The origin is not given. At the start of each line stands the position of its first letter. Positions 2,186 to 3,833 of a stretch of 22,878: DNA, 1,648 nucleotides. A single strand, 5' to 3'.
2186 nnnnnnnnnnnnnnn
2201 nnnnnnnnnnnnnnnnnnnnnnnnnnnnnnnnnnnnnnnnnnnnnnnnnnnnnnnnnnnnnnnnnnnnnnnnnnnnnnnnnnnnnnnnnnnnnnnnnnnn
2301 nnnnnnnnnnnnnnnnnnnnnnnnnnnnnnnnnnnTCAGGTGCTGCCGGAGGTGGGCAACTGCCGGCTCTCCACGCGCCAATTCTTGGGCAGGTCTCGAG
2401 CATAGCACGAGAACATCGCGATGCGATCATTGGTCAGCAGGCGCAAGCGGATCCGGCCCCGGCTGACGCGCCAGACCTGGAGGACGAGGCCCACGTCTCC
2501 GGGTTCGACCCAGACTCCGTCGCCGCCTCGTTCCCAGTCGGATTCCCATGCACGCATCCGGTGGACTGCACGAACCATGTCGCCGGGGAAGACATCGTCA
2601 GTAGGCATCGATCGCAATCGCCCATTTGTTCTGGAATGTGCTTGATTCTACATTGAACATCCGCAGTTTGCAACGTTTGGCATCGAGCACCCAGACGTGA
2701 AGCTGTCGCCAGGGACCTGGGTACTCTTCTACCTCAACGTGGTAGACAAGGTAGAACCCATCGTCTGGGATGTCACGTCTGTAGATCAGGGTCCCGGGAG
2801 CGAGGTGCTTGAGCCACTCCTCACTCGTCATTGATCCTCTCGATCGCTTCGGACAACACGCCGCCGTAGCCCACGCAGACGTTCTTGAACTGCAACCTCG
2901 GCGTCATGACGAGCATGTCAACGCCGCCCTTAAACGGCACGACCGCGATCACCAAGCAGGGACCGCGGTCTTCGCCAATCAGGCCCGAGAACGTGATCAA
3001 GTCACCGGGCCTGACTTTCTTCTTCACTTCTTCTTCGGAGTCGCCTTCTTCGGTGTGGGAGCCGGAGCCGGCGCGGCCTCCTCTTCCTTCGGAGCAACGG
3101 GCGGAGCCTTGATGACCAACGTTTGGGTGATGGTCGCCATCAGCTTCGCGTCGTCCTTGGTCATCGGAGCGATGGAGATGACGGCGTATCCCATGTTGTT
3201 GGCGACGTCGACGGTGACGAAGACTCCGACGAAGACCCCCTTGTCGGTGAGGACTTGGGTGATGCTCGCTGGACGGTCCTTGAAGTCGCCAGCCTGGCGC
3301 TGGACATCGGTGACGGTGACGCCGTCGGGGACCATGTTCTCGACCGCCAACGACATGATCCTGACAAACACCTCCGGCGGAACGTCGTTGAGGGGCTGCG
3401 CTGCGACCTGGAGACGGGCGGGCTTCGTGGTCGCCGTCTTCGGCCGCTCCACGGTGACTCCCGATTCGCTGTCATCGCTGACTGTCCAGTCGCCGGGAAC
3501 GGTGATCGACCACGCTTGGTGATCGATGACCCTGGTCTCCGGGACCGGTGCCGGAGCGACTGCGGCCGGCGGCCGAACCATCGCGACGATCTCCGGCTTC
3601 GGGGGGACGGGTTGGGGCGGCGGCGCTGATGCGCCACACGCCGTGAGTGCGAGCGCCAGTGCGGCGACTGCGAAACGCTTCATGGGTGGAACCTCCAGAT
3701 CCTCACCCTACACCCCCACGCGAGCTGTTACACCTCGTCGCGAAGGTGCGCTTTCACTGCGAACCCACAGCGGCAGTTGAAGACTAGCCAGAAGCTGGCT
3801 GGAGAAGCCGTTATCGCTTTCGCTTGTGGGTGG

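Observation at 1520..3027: Array of six small paralogous 'PGD-V' (KOW/SH3-like) proteins in convergent mini-operons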

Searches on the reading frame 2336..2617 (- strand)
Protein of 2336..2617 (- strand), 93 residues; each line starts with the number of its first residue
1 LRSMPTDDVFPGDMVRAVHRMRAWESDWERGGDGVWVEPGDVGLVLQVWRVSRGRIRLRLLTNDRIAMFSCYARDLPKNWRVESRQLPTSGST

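Call 4: search_protein_families(library=pfam, max_evalue=1, proteins=[window:2336-2617:-])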
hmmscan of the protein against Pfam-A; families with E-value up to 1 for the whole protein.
window:2336-2617:- (93 aa): 0 families

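Call 5: search_protein_families(library=phrogs, max_evalue=1, proteins=[window:2336-2617:-])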
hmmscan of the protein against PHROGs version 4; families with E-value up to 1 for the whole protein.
window:2336-2617:- (93 aa): 1 family
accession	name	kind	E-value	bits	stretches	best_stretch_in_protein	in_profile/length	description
phrog_18133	-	unknown function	0.56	11.4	0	48-80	33-64/71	-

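Call 64: find_homologous_proteins(query=A6, max_evalue=0.001)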
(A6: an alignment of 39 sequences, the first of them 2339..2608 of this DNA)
Query A6 (39 sequences) (90 aa, profile of the alignment): 15 proteins with E <= 0.001 among 290 candidates.
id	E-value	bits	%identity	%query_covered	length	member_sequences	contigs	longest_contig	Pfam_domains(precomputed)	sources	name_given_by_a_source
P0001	1.0e-30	123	100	100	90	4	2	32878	-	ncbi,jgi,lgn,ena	-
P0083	2.5e-29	118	63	93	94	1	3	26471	-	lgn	-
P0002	5.2e-29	117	65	99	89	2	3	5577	-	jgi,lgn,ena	-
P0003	6.0e-29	117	71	92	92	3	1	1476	-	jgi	jgi:hypothetical protein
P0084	7.2e-29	117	42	82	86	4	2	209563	-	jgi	jgi:hypothetical protein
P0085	2.2e-28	115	38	94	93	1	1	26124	-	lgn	-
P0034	1.5e-27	113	49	87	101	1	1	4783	-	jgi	jgi:hypothetical protein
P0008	1.9e-27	112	64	97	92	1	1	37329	-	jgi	jgi:hypothetical protein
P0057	5.0e-27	111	39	83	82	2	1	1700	-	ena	-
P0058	1.7e-26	109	41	81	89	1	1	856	-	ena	-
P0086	1.8e-26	109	44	78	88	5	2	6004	-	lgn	-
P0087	1.1e-25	107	53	78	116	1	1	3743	-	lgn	-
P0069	2.2e-24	102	38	81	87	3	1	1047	-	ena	-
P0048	3.3e-24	102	37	84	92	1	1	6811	-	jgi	jgi:hypothetical protein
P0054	3.6e-23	99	36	78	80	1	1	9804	-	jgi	jgi:hypothetical protein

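Call 65: find_encoding_contigs(protein=P0084, flank=10000, max_places=3)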
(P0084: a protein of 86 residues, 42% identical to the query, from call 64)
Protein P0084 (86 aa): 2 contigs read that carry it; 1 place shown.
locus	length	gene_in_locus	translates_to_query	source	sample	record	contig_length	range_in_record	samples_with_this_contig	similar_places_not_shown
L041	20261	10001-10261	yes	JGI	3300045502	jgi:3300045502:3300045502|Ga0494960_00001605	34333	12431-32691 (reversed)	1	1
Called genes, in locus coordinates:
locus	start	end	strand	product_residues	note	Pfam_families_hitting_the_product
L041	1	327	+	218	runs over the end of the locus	PF07068:Gp23 (weak)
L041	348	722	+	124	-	-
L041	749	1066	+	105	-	-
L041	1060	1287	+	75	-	-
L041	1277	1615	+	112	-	-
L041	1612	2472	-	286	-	-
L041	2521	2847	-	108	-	-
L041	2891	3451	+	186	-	PF02945:Endonuclease_7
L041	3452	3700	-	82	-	-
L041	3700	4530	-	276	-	-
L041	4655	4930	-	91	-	-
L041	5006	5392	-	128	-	-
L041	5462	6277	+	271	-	PF00149:Metallophos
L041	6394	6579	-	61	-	-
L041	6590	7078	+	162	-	-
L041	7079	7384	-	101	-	-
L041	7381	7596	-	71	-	-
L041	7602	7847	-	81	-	-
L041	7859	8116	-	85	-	PF01176:eIF-1a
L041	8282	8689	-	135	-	-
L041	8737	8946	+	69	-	-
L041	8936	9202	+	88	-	-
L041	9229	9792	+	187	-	-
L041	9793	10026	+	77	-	-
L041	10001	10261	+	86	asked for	-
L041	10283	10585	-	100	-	-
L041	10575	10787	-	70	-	-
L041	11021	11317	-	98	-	-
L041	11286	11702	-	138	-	-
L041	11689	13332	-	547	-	PF00118:Cpn60_TCP1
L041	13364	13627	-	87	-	-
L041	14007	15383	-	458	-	PF00910:RNA_helicase (faint), PF00004:AAA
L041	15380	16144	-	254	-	PF05742:TANGO2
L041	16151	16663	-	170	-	PF12773:DZR (faint), PF13240:Zn_Ribbon_1 (weak)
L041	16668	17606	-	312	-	PF03747:ADP_ribosyl_GH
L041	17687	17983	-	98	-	-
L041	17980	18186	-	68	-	-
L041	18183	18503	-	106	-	PF06210:DUF1003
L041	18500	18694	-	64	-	-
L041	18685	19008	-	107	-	-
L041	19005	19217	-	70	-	-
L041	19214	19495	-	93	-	-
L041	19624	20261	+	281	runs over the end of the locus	PF00089:Trypsin, PF13365:Trypsin_2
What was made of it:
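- A weak Gp23 capsid hit in L041 (call 65).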

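Call 66: find_encoding_contigs(protein=P0085, flank=10000, max_places=3)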
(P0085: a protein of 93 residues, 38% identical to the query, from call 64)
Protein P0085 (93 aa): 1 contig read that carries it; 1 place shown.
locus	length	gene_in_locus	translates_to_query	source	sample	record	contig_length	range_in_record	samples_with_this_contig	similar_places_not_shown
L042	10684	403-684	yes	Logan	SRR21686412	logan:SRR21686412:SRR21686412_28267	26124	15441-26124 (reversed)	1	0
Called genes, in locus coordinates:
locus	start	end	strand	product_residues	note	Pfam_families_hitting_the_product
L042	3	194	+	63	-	?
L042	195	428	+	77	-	-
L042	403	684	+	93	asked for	-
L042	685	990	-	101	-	-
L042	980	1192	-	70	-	-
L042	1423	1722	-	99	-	-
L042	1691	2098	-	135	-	-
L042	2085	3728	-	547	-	PF00118:Cpn60_TCP1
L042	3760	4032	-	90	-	-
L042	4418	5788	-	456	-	PF00910:RNA_helicase (faint), PF00004:AAA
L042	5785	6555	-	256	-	PF05742:TANGO2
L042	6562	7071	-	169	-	-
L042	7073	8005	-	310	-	PF03747:ADP_ribosyl_GH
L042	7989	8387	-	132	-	-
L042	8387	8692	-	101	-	-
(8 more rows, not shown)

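Call 71: search_solved_structures(query=A6, max_evalue=10)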
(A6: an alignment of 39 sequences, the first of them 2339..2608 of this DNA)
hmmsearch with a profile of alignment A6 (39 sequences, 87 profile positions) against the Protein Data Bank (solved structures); distinct sequences matched with E-value up to 10: 0.

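Call 72: search_protein_families(library=pfam, alignment_id=A6, max_evalue=1)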
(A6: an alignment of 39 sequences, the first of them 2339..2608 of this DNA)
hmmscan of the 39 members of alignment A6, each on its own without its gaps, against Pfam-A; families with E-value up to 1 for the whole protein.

A. member 1, window:2339-2608:- (90 aa): 0 families

B. families by the number of members that match (of 39 scanned): 3 families
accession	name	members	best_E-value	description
PF23155.1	DUF7053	1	0.044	Domain of unknown function (DUF7053)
PF25199.1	nSTAND_NTPase5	1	0.057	Novel STAND NTPase 5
PF21463.3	Cry1Ac_dom-VII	1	0.21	Cry1Ac, domain VII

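Call 76: search_dna_similar(query=window:2339-2608:-, collection=phages, mode=protein, max_evalue=1, max_rows=12)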
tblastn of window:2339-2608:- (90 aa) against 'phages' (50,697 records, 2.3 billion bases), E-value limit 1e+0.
Records with a match: 2; places in all: 2; records where one place covers at least 80% of the query: 2.
Best place of each record, by identity: <60% 2.
By first word of the organism name: Pseudomonas 2.
By host as written in the record: Pseudomonas aeruginosa 2.
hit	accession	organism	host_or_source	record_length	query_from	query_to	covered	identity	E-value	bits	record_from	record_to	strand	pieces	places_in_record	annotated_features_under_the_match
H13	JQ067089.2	Pseudomonas phage PaMx28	Pseudomonas aeruginosa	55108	1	82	91%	27.1%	1e+0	33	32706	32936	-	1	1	putative membrane protein | hypothetical protein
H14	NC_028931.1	Pseudomonas phage PaMx28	Pseudomonas aeruginosa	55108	1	82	91%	27.1%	1e+0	33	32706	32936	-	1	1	hypothetical protein (x2)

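Call 77: search_protein_families(library=ncbifam, max_evalue=1, proteins=[window:2336-2608:-])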
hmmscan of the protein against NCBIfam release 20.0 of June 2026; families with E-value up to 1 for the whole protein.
window:2336-2608:- (90 aa): 0 families

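Call 81: search_protein_families(library=pfam, max_evalue=1, proteins=[L041:13364-13627:-])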
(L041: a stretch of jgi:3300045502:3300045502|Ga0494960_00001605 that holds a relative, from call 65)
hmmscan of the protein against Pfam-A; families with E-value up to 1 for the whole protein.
L041:13364-13627:- (87 aa): 0 families

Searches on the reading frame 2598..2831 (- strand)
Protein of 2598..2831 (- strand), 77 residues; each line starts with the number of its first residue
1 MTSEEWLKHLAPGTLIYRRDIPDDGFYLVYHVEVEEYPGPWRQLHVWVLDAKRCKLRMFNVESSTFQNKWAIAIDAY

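Call 4: search_protein_families(library=pfam, max_evalue=1, proteins=[window:2598-2831:-])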
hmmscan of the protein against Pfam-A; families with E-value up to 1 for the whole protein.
window:2598-2831:- (77 aa): 0 families

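Call 5: search_protein_families(library=phrogs, max_evalue=1, proteins=[window:2598-2831:-])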
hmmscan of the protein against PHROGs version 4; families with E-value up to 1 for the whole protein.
window:2598-2831:- (77 aa): 2 families
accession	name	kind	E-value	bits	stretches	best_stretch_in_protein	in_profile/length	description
phrog_18909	-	unknown function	0.23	12.4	1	25-73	79-128/169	-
phrog_32855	-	unknown function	0.35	12.1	1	23-72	52-101/109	-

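Call 77: search_protein_families(library=ncbifam, max_evalue=1, proteins=[window:2598-2831:-])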
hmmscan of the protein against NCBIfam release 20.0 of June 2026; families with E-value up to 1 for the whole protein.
window:2598-2831:- (77 aa): 0 families

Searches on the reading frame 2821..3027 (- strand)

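Call 4: search_protein_families(library=pfam, max_evalue=1, proteins=[window:2821-3027:-])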
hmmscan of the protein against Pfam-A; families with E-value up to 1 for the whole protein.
window:2821-3027:- (68 aa): 1 family
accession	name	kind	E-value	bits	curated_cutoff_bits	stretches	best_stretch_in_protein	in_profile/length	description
PF21872.3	SAM_5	-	0.17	12.1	27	1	17-52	13-45/55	SAM domain-like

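Call 5: search_protein_families(library=phrogs, max_evalue=1, proteins=[window:2821-3027:-])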
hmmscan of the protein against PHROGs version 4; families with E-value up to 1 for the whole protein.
window:2821-3027:- (68 aa): 0 families

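Call 77: search_protein_families(library=ncbifam, max_evalue=1, proteins=[window:2821-3027:-])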
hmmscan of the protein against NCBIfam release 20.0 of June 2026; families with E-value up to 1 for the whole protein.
window:2821-3027:- (68 aa): 0 families

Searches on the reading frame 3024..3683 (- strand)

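Call 81: search_protein_families(library=pfam, max_evalue=1, proteins=[window:3024-3683:-])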
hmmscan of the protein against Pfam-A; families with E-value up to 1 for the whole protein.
window:3024-3683:- (219 aa): 1 family
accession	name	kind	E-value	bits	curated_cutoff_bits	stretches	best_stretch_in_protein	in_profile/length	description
PF14438.12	SM-ATX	-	0.17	12.5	29.8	1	145-193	20-72/81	Ataxin 2 SM domain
